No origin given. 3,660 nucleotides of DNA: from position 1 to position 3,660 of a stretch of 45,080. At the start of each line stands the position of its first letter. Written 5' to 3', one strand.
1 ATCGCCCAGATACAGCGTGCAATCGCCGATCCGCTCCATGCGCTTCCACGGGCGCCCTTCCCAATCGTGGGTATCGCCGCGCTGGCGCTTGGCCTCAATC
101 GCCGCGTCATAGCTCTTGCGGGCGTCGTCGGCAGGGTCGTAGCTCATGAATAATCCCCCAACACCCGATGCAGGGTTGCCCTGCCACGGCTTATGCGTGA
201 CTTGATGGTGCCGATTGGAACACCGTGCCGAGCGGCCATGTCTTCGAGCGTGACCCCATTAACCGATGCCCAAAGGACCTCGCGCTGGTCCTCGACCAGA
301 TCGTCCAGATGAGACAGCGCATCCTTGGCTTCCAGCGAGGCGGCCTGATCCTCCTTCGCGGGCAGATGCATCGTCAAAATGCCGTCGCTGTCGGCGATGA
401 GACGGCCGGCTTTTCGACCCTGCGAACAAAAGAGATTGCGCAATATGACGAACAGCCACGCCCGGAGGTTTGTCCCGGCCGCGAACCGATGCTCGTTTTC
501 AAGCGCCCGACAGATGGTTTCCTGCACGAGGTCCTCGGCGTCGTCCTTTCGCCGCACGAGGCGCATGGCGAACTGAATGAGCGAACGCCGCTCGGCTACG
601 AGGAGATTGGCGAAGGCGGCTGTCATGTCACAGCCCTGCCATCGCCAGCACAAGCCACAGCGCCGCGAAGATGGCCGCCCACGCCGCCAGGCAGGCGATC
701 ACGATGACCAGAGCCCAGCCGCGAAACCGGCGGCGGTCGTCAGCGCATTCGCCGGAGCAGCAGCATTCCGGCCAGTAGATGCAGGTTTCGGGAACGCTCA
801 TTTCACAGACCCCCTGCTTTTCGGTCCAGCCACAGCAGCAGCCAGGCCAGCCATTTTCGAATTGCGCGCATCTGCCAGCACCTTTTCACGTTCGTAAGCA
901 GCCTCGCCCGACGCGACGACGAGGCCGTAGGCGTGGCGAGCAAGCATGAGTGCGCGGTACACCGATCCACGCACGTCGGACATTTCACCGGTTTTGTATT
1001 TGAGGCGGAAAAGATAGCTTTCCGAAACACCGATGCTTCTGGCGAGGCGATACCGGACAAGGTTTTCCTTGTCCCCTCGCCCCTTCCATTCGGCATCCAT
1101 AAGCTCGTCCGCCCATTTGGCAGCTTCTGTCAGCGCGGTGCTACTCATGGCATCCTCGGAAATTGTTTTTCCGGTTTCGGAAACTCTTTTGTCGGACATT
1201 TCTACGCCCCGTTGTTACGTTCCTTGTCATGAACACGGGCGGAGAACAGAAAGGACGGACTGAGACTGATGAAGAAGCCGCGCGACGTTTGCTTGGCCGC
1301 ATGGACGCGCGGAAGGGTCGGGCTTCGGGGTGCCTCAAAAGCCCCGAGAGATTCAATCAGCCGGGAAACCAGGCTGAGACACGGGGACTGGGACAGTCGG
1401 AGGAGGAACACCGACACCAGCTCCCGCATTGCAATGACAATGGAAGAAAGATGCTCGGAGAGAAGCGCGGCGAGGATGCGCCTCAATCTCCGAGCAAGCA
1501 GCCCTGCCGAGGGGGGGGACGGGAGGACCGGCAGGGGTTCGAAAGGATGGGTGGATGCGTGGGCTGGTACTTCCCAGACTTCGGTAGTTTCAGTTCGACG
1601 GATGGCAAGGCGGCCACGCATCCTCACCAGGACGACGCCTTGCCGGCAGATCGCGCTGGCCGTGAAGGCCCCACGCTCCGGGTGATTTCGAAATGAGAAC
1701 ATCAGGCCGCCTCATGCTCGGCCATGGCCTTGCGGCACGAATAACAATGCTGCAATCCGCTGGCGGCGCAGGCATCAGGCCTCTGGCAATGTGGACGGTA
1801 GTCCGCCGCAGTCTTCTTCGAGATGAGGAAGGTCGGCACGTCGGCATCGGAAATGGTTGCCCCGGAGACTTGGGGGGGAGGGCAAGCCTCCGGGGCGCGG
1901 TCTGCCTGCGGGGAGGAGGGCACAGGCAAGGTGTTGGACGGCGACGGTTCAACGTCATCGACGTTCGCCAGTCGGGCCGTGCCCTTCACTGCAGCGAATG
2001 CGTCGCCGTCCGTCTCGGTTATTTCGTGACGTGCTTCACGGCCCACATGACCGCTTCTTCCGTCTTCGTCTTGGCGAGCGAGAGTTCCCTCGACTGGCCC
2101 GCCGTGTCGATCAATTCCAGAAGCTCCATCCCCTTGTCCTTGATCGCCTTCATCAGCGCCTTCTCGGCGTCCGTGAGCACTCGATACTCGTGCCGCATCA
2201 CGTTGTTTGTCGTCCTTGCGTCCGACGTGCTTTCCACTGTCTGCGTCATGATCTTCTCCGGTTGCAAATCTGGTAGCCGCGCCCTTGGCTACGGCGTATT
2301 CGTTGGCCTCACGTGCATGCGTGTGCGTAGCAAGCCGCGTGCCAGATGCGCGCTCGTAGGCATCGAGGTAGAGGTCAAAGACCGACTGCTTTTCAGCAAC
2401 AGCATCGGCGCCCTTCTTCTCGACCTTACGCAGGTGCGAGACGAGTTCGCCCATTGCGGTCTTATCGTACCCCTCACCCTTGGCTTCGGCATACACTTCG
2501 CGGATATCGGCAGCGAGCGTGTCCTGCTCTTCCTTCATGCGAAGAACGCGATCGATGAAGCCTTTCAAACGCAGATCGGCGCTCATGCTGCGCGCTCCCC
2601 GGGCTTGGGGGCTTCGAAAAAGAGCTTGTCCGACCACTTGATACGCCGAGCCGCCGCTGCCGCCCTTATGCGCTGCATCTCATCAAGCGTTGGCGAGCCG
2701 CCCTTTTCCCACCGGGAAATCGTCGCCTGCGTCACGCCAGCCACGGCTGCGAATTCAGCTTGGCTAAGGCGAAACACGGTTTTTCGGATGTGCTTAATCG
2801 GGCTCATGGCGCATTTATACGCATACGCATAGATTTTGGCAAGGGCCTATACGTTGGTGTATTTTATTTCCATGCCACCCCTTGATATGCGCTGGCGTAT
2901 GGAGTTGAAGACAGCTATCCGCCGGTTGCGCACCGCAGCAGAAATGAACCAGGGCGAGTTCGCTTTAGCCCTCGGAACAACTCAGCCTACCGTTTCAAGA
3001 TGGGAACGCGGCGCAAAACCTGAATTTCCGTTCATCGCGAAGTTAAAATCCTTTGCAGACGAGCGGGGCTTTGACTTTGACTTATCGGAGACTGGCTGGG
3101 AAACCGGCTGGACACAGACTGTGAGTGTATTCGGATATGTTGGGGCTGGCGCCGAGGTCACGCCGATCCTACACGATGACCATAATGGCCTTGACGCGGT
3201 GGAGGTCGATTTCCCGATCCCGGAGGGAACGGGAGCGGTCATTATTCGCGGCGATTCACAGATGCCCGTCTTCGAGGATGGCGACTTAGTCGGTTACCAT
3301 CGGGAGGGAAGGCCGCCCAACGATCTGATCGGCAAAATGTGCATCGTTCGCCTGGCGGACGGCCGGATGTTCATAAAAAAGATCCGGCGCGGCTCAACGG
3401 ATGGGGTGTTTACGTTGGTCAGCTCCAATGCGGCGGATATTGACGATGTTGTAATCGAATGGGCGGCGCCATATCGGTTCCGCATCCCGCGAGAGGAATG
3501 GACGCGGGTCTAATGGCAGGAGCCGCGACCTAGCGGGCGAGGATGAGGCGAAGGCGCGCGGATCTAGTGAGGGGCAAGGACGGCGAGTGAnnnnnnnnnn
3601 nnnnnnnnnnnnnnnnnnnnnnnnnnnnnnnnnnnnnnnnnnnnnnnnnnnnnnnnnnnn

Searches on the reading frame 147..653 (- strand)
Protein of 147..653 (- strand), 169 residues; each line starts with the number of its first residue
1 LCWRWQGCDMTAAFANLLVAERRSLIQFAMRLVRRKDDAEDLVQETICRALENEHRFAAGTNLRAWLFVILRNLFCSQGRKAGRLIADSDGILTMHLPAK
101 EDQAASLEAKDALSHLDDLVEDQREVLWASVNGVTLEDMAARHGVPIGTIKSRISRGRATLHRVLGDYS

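Call 51: search_protein_families(library=pfam, proteins=[window:147-653:-], max_evalue=0.001)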
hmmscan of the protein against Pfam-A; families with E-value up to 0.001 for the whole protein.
window:147-653:- (169 aa): 4 families
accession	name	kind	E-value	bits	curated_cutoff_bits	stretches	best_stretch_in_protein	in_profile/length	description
PF04542.20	Sigma70_r2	-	1.7e-13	50.6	24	1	20-84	4-70/71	Sigma-70 region 2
PF08281.18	Sigma70_r4_2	-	1e-08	35.1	25.7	1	119-161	11-54/54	Sigma-70, region 4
PF22029.2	PhyR_sigma2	-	1.1e-06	29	27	1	28-71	11-54/55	Sigma2 domain of PhyR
PF04545.22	Sigma70_r4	-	0.00015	21.6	24.1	1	116-161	2-48/50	Sigma-70, region 4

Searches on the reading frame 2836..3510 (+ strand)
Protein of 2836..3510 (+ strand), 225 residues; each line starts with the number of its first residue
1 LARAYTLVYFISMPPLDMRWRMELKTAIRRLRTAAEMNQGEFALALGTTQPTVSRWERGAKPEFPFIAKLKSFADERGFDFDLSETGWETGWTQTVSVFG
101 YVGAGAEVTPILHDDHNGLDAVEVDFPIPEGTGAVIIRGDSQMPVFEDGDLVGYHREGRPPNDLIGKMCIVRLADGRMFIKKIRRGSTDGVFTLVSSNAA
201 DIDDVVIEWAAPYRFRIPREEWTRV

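Call 51: search_protein_families(library=pfam, proteins=[window:2836-3510:+], max_evalue=0.001)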
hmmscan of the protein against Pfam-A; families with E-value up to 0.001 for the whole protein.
window:2836-3510:+ (225 aa): 5 families
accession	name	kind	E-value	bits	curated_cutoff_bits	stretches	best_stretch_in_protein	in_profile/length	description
PF00717.28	Peptidase_S24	-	1.9e-08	34.5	23.3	1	98-203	2-99/116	Peptidase S24-like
PF01381.28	HTH_3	-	1.5e-07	31.8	23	1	28-69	1-43/55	Helix-turn-helix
PF13560.12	HTH_31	-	2.1e-05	25.2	27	1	28-68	6-48/64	Helix-turn-helix domain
PF13744.12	HTH_37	-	0.00023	21.3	27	1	17-81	12-75/80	Helix-turn-helix domain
PF22495.2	HTH_92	-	0.00032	20.4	27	1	29-61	1-33/45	RsaL-like HTH domain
